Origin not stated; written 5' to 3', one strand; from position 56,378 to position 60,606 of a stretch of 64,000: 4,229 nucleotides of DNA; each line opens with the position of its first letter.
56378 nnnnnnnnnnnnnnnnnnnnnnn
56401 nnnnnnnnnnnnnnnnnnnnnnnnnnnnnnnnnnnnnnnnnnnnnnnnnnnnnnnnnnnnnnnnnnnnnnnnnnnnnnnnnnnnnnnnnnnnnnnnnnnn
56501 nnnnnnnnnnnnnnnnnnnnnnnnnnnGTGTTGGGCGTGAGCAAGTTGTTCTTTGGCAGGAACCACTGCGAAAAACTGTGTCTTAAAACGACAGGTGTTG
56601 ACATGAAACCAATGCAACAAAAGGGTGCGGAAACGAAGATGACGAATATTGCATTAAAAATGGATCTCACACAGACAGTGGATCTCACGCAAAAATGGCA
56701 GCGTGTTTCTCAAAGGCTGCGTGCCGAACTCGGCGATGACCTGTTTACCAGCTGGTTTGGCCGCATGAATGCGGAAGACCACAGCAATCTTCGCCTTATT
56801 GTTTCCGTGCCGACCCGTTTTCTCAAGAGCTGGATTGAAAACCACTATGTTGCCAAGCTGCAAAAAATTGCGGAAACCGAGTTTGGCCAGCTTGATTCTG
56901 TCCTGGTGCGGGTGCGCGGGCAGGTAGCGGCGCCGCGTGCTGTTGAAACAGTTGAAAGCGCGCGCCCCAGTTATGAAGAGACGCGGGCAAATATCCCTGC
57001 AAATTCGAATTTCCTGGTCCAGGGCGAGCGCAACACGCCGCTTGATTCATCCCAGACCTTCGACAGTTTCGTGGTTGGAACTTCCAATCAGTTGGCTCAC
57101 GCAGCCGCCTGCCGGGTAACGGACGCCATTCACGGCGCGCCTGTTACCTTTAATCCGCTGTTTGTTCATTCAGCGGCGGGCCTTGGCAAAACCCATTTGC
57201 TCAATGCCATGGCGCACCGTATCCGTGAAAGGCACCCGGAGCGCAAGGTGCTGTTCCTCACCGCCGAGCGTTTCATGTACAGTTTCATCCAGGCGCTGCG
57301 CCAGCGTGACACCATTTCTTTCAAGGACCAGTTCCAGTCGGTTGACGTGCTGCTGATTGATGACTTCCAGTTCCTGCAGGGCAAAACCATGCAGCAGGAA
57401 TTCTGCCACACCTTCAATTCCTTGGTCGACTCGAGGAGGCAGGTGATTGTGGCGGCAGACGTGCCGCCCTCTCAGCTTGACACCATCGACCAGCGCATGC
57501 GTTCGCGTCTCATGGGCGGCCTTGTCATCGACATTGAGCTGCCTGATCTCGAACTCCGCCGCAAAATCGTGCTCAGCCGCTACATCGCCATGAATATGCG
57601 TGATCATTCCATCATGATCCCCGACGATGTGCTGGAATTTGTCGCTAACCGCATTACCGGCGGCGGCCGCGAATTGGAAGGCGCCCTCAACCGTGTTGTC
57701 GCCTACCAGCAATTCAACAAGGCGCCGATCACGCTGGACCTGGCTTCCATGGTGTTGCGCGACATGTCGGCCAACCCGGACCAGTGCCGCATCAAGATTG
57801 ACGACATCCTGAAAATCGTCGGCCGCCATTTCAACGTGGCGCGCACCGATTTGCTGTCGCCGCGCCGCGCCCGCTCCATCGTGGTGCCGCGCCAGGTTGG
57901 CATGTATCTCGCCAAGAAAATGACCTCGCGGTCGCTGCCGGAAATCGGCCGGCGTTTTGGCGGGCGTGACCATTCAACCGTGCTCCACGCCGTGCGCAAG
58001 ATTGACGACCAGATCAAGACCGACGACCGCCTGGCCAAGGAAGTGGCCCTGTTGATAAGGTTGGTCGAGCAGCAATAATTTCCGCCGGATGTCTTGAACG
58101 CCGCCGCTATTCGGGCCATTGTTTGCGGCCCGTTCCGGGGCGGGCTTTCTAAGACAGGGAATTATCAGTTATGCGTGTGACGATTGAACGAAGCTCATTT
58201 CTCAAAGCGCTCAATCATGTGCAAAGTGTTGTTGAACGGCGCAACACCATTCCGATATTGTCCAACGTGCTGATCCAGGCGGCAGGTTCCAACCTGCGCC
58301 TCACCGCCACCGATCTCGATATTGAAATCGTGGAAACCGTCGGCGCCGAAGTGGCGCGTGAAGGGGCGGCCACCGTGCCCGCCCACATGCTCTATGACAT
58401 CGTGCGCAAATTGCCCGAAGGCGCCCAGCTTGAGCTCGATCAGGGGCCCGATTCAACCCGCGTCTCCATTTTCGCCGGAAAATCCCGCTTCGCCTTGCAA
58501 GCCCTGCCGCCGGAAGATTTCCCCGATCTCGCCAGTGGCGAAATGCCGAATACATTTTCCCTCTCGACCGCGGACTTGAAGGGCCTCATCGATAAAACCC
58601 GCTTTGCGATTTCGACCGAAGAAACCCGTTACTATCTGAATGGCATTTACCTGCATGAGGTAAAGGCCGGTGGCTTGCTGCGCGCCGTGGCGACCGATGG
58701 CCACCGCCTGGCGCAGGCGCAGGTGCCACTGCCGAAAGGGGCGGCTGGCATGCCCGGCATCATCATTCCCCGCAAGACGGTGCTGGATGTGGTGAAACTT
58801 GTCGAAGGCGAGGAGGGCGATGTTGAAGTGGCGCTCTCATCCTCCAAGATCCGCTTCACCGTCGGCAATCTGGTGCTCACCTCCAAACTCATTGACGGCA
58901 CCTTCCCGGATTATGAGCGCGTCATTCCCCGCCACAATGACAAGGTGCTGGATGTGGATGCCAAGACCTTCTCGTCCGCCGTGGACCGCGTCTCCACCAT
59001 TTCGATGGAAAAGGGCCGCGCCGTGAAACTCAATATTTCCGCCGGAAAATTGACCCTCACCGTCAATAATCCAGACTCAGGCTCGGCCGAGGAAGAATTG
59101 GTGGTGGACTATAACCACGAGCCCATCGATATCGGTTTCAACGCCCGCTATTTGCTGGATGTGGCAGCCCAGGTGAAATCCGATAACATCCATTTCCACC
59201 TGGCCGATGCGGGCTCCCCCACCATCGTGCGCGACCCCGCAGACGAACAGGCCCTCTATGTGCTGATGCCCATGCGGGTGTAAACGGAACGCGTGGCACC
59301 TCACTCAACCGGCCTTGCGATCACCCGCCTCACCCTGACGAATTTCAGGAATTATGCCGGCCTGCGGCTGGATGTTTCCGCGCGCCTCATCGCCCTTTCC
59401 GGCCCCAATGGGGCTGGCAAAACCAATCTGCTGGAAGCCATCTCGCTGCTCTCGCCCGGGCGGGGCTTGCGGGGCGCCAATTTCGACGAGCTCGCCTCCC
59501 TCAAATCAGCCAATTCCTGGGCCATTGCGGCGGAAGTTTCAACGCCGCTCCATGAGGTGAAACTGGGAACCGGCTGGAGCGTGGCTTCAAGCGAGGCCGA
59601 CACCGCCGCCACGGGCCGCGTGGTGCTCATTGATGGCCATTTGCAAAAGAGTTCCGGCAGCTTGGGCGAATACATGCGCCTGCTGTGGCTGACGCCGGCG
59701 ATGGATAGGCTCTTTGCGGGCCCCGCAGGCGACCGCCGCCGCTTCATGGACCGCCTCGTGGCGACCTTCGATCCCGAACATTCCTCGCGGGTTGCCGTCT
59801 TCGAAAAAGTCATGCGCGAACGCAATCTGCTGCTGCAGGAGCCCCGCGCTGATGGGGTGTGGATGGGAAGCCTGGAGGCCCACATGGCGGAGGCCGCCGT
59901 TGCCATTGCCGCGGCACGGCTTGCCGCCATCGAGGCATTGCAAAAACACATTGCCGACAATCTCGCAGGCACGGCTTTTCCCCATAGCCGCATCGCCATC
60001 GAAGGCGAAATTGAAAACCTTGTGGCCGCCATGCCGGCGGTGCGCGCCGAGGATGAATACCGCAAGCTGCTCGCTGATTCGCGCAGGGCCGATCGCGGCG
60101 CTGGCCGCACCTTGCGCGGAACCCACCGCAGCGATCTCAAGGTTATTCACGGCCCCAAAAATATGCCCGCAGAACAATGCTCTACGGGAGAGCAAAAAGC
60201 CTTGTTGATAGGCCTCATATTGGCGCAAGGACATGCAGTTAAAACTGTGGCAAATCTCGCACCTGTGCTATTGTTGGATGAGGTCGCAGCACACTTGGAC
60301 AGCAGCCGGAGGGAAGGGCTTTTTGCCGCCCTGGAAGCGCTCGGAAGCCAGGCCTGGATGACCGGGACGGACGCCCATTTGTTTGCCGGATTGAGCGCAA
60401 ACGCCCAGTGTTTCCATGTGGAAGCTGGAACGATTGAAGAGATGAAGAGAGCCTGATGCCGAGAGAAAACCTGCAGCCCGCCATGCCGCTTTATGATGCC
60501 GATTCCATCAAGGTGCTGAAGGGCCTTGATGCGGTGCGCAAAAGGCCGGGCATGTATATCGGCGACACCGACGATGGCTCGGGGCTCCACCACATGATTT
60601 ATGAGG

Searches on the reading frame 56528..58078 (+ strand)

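Call 8: search_protein_families(library=pfam, proteins=[window:56528-58078:+], max_evalue=0.001)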
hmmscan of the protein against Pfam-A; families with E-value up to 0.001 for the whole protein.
window:56528-58078:+ (516 aa): 4 families
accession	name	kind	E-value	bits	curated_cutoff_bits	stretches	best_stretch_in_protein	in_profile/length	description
PF00308.24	Bac_DnaA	-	3.5e-57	193.5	23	1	172-335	1-162/162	Bacterial DnaA ATPAse domain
PF08299.17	Bac_DnaA_C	-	9.9e-30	102.8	31.5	1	424-492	1-69/69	Bacterial dnaA protein helix-turn-helix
PF11638.13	DnaA_N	-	2.7e-17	62.7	24.6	1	56-115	3-63/65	DnaA N-terminal domain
PF13401.12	AAA_22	-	0.00067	20.4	27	0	223-297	49-109/130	AAA domain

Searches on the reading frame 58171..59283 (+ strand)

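Call 8: search_protein_families(library=pfam, proteins=[window:58171-59283:+], max_evalue=0.001)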
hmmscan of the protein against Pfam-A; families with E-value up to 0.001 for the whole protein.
window:58171-59283:+ (370 aa): 3 families
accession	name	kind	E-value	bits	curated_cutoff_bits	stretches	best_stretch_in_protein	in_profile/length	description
PF02767.21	DNA_pol3_beta_2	-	2.8e-39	134.4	27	1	131-247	2-116/116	DNA polymerase III beta subunit, central domain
PF00712.24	DNA_pol3_beta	-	3.1e-38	131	24.4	1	1-120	1-119/120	DNA polymerase III beta subunit, N-terminal domain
PF02768.20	DNA_pol3_beta_3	-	2.3e-36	124.7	27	1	250-369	2-121/121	DNA polymerase III beta subunit, C-terminal domain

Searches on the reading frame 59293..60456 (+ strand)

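Call 8: search_protein_families(library=pfam, proteins=[window:59293-60456:+], max_evalue=0.001)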
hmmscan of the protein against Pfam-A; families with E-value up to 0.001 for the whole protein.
window:59293-60456:+ (387 aa): 6 families
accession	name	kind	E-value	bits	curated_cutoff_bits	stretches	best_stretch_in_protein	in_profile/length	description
PF02463.25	SMC_N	-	2.7e-19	69.9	40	1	10-380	2-218/220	RecF/RecN/SMC N terminal domain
PF13304.12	AAA_21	-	1.7e-10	41.9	27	1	33-54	2-23/304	AAA domain, putative AbiEii toxin, Type IV TA system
PF13476.12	AAA_23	-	9.9e-09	36.6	27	1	12-53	1-42/201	AAA domain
PF13175.12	AAA_15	-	3.2e-07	30.7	32.1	1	10-53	3-46/374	AAA ATPase domain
PF13555.12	AAA_29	-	0.00016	21.8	27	1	11-53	2-45/61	P-loop containing region of AAA domain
PF00005.33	ABC_tran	-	0.00026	22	25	0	31-54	12-35/137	ABC transporter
